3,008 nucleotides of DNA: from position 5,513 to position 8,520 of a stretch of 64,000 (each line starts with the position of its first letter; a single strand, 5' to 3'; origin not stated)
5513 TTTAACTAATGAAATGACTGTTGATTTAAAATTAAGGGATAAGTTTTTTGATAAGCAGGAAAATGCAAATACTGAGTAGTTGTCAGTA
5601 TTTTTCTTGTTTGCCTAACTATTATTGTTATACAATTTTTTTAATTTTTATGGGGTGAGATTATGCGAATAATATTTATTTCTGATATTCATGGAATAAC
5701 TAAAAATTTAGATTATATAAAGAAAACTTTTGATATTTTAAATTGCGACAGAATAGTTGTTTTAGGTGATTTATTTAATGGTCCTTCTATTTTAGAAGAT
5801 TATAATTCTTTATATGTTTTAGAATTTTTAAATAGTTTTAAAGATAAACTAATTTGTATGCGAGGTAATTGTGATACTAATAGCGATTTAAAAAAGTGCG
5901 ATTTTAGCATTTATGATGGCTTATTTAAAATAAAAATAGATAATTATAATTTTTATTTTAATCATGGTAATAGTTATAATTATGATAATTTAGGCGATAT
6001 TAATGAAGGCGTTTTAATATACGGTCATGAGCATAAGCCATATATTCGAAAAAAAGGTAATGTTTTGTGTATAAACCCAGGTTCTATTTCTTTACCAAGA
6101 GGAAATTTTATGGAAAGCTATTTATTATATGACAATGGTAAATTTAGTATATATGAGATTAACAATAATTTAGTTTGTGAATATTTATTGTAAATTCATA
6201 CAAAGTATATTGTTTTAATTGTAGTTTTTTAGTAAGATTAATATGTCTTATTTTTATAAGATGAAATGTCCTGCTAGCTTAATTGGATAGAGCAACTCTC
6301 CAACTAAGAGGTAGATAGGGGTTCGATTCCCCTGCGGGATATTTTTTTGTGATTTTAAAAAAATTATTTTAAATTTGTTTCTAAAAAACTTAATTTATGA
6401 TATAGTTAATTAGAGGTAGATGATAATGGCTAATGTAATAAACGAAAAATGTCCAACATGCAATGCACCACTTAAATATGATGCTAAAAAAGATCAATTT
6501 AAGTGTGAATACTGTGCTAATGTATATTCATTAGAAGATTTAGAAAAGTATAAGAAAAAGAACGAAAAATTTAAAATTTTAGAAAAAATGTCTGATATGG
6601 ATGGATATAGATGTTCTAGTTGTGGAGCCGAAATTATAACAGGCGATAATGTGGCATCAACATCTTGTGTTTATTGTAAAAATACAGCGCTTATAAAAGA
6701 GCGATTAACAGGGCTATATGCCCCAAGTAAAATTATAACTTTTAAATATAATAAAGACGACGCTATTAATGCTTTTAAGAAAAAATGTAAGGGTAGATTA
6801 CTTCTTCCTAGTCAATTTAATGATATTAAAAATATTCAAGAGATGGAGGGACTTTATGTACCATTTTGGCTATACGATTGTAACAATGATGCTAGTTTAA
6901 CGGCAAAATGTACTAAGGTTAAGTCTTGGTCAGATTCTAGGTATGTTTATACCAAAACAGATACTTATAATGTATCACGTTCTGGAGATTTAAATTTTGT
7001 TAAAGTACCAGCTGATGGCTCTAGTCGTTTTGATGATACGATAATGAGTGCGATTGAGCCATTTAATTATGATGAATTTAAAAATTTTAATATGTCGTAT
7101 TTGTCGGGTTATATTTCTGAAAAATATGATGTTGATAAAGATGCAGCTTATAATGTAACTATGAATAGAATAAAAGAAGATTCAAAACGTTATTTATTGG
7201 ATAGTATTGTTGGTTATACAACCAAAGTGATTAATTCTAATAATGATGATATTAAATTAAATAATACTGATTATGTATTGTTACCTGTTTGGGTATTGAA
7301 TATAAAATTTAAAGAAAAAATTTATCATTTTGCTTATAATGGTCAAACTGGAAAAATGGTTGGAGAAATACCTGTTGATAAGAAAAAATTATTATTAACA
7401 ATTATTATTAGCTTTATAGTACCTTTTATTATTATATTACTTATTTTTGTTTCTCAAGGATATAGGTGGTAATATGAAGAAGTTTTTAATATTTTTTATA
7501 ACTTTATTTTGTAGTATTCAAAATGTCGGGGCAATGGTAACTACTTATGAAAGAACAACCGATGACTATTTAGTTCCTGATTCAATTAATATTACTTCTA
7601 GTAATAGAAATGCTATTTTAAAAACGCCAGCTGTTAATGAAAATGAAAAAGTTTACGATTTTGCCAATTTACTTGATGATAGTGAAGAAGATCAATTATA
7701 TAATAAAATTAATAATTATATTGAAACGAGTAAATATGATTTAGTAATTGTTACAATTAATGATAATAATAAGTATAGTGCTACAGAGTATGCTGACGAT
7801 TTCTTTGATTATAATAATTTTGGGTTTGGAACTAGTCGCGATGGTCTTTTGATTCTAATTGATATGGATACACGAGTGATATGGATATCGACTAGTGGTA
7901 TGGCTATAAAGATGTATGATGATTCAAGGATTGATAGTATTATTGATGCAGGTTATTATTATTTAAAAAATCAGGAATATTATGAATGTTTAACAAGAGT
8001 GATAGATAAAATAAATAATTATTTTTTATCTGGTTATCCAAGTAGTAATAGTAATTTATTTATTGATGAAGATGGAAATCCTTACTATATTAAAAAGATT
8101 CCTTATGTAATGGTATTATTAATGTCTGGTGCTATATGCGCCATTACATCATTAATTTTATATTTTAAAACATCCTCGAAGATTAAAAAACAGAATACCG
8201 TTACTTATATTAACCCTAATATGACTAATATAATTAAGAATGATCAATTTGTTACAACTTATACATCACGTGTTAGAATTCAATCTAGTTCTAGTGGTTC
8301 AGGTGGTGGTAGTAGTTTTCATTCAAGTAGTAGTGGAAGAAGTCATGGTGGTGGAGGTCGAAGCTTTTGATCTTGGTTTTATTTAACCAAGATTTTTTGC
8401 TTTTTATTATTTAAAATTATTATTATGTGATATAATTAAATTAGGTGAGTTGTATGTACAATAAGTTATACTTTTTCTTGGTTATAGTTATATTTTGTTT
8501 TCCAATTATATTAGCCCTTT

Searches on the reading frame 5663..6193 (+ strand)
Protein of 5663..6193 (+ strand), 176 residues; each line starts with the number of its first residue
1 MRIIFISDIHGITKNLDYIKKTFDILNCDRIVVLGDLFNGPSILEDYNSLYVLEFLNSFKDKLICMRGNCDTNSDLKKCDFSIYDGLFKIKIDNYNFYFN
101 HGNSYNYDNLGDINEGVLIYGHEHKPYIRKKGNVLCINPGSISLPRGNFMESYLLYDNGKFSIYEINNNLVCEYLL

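Call 3: search_protein_families(library=pfam, proteins=[window:5663-6193:+], max_evalue=0.01)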
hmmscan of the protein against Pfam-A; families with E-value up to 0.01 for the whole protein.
window:5663-6193:+ (176 aa): 3 families
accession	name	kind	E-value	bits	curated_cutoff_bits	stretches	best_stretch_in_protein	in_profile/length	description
PF12850.12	Metallophos_2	-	2.2e-21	76.9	27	1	1-157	1-150/154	Calcineurin-like phosphoesterase superfamily domain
PF00149.33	Metallophos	-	1.3e-10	42.5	21.5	1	1-122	1-116/191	Calcineurin-like phosphoesterase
PF14582.11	Metallophos_3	-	0.00068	19.5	28.2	0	2-50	7-55/259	Metallophosphoesterase, calcineurin superfamily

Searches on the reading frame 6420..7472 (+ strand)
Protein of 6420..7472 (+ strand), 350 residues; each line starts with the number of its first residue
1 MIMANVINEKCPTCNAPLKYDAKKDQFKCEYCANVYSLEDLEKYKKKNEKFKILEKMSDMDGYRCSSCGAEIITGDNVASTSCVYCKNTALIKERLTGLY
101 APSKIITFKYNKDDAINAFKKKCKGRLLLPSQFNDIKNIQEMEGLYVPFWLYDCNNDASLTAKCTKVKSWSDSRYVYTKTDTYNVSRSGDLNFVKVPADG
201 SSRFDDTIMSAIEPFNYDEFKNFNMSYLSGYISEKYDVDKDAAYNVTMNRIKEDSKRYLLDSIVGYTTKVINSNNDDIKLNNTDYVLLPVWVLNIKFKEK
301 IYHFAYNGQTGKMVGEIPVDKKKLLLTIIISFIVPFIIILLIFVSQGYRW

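Call 3: search_protein_families(library=pfam, proteins=[window:6420-7472:+], max_evalue=0.01)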
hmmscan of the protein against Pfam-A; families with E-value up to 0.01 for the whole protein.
window:6420-7472:+ (350 aa): 0 families

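Call 4: search_protein_families(library=ncbifam, proteins=[window:6420-7472:+], max_evalue=0.01)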
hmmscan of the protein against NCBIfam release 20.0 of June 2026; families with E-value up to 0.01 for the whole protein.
window:6420-7472:+ (350 aa): 3 families
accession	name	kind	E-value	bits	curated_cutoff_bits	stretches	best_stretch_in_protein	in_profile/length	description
NF011481.0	PRK14890.1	equivalog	0.00021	21.2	61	0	57-91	4-38/61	putative Zn-ribbon RNA-binding protein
NF047912.1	ECs_2282_CxxC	subfamily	0.00027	20.8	37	0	48-77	10-41/60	ECs_2282 family putative zinc-binding protein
NF001608.0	PRK00398.1-6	equivalog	0.0012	18.6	84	1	60-95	1-36/46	DNA-directed RNA polymerase subunit P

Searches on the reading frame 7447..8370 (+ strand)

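Call 3: search_protein_families(library=pfam, proteins=[window:7447-8370:+], max_evalue=0.01)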
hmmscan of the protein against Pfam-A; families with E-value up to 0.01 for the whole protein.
window:7447-8370:+ (307 aa): 1 family
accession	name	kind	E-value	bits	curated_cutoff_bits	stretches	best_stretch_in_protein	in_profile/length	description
PF04536.20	TPM_phosphatase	-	6.7e-27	94.4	22.1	1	69-191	1-124/125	TPM domain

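Call 4: search_protein_families(library=ncbifam, proteins=[window:7447-8370:+], max_evalue=0.01)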
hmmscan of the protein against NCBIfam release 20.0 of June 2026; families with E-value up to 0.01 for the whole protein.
window:7447-8370:+ (307 aa): 1 family
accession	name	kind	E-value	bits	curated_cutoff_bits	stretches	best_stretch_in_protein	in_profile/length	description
NF047379.1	photo_II_Psb32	equivalog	0.00094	18.9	160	1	58-191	11-149/207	photosystem II repair protein Psb32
